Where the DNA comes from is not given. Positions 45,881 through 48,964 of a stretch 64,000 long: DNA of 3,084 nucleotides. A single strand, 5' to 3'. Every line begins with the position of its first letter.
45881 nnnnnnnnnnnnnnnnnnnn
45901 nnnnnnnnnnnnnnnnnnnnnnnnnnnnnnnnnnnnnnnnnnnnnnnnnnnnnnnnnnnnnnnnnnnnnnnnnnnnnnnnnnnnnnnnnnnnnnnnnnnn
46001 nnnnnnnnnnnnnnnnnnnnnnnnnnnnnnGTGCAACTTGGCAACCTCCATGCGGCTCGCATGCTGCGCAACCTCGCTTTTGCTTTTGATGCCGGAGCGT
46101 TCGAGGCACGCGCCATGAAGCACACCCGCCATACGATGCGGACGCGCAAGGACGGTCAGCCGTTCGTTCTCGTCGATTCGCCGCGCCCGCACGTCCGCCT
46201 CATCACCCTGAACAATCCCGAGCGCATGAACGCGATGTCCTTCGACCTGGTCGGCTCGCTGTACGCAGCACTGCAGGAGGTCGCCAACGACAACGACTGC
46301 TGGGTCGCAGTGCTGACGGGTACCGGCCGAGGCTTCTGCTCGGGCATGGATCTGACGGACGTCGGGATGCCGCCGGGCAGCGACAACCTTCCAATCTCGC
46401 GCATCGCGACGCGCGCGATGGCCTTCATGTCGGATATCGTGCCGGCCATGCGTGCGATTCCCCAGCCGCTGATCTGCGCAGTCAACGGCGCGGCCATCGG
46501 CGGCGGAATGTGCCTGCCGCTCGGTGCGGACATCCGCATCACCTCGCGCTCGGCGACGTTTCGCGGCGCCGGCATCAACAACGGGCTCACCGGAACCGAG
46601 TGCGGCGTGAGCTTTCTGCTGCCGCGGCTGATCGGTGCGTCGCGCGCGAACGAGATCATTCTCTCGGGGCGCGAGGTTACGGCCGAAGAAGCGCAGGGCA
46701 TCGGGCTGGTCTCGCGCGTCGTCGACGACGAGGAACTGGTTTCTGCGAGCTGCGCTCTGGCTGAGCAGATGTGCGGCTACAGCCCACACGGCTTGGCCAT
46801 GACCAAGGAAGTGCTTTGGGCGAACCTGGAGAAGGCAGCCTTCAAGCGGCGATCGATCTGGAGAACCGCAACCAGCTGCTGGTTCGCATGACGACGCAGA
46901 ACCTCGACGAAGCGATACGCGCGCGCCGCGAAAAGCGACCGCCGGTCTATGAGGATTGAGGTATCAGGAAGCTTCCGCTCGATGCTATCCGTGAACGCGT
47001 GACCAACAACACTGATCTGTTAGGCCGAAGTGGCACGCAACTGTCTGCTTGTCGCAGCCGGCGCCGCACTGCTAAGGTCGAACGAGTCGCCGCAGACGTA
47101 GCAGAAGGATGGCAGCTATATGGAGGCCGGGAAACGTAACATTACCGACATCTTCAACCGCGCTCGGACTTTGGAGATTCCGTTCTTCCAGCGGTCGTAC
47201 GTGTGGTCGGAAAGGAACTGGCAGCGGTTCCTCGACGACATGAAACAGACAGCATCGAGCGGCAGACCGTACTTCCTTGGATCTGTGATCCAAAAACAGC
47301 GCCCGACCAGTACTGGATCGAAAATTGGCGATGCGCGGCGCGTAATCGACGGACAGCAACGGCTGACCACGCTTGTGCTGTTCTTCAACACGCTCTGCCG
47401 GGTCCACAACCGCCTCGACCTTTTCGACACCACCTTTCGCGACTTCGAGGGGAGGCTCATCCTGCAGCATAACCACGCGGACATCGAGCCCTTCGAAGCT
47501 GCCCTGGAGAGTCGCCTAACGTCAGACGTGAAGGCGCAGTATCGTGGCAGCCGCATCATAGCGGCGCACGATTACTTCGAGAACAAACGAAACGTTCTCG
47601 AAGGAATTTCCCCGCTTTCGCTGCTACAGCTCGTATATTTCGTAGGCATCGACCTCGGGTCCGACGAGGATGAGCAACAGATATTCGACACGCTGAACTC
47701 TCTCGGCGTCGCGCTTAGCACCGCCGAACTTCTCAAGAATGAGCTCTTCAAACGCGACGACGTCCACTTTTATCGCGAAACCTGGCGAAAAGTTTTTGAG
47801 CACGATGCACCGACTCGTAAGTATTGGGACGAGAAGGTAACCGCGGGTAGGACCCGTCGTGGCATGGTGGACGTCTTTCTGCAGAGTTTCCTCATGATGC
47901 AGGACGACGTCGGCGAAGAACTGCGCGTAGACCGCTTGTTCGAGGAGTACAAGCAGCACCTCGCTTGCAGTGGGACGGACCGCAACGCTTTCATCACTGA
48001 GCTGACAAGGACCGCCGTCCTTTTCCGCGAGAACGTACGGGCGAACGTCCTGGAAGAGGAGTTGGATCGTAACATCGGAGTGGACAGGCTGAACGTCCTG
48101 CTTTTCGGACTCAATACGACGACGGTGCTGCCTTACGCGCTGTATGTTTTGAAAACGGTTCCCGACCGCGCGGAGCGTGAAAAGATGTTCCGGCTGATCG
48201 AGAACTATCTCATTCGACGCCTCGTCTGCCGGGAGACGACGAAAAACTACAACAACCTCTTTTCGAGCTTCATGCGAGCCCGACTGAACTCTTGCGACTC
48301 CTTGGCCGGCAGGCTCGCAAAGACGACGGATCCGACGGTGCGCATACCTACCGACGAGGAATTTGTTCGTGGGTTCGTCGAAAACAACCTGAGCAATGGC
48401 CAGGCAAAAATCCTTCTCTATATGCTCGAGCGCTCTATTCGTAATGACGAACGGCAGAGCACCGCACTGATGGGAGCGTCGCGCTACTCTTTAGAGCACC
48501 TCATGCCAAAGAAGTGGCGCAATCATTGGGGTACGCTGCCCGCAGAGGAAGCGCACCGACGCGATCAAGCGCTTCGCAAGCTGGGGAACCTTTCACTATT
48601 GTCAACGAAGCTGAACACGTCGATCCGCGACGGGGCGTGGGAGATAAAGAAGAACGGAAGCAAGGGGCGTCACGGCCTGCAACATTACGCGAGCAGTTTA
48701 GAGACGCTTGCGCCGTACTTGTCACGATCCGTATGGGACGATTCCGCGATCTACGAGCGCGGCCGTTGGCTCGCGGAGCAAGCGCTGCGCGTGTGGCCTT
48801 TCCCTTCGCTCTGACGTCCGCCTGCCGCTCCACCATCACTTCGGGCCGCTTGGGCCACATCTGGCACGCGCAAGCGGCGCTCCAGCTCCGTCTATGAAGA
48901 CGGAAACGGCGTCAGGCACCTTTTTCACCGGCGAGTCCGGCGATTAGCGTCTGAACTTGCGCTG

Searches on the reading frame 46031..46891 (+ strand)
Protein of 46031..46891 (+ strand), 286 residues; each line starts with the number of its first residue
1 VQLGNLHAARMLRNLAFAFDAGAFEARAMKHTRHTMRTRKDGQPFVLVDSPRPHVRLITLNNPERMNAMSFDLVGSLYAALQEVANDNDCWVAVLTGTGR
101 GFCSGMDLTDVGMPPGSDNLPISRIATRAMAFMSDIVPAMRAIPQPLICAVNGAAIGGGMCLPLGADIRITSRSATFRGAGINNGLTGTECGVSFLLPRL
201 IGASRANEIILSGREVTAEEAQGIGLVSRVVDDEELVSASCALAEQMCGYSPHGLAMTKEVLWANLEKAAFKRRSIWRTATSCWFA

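Call 5: search_protein_families(library=pfam, proteins=[window:46031-46891:+])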
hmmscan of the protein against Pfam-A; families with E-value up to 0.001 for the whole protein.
window:46031-46891:+ (286 aa): 2 families
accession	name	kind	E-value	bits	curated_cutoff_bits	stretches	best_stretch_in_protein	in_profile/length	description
PF00378.25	ECH_1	-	1.7e-42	146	27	1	55-273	6-216/251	Enoyl-CoA hydratase/isomerase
PF16113.10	ECH_2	-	6.9e-25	88.7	27.2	1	55-246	1-187/335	Enoyl-CoA hydratase/isomerase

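Call 58: search_protein_families(library=ncbifam, proteins=[window:46115-46891:+], max_evalue=0.00001)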
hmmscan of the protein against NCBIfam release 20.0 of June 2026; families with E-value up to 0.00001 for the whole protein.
window:46115-46891:+ (258 aa): 69 families (the best 25 are shown)
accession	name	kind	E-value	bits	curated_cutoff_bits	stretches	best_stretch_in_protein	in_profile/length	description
NF004519.0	PRK05864.1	equivalog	3e-84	282.6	337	1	12-243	5-236/276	enoyl-CoA hydratase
NF004857.0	PRK06210.1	equivalog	8.6e-47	159.8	341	1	18-238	10-233/275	enoyl-CoA hydratase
NF051848.1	EnCoAHydtEchA19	equivalog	1.2e-46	159.3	400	1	24-236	7-214/258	enoyl-CoA hydratase EchA19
NF004840.0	PRK06190.1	equivalog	1.8e-46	158.9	253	1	18-234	5-213/260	enoyl-CoA hydratase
NF006699.0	PRK09245.1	subfamily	1.3e-44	152.4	354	1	24-235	10-221/266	crotonase/enoyl-CoA hydratase family protein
NF006107.0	PRK08258.1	equivalog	2.7e-44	151.6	330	1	20-238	20-235/277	enoyl-CoA hydratase family protein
NF004635.0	PRK05981.1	equivalog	1.1e-43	149.7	351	1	26-240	13-226/266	enoyl-CoA hydratase/isomerase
TIGR02280.1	PaaB1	equivalog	2.1e-41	142.1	345.15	1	26-238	8-214/256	2-(1,2-epoxy-1,2-dihydrophenyl)acetyl-CoA isomerase PaaG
NF006109.0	PRK08260.1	subfamily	2.3e-39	135.4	320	1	26-239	13-236/296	enoyl-CoA hydratase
NF005802.0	PRK07657.1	equivalog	1e-38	133.4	363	1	17-237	4-217/260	enoyl-CoA hydratase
NF004525.0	PRK05870.1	equivalog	2.2e-38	132.6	285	1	19-239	6-215/249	enoyl-CoA hydratase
NF005864.0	PRK07799.1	equivalog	3.8e-37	127.9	316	1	15-227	7-213/266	crotonase/enoyl-CoA hydratase family protein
NF046063.1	oxepin_alt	equivalog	6.1e-37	127.5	300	1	26-236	9-214/254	oxepin-CoA hydrolase, alternative type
NF005699.0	PRK07509.1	equivalog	1.3e-36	126.6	249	1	24-237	11-221/267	crotonase/enoyl-CoA hydratase family protein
NF006008.0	PRK08139.1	equivalog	1.9e-36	126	313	1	15-239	9-225/266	enoyl-CoA hydratase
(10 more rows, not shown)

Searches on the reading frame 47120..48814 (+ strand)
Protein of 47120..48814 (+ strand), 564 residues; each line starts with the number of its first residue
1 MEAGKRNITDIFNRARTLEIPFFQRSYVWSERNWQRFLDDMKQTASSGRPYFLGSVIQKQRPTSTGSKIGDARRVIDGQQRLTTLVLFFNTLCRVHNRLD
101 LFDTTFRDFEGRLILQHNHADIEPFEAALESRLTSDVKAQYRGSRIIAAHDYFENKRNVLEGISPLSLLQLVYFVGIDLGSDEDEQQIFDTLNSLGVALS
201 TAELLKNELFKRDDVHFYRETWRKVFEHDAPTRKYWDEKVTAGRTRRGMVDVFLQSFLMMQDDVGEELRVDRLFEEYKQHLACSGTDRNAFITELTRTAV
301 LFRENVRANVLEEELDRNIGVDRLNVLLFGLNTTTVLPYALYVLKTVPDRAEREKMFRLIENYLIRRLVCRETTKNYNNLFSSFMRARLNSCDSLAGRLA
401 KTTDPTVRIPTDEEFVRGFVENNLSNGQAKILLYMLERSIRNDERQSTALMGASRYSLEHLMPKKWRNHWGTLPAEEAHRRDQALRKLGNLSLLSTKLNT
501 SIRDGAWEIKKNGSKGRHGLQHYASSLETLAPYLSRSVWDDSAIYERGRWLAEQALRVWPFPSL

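Call 5: search_protein_families(library=pfam, proteins=[window:47120-48814:+])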
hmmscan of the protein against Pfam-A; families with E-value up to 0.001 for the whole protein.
window:47120-48814:+ (564 aa): 2 families
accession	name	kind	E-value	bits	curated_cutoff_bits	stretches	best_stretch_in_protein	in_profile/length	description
PF03235.19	GmrSD_N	-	3.7e-34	119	33.2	1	8-210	1-199/199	GmrSD restriction endonuclease, N-terminal domain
PF07510.16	GmrSD_C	-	8.4e-17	61.8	23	1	410-553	2-137/138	GmrSD restriction endonucleases, C-terminal domain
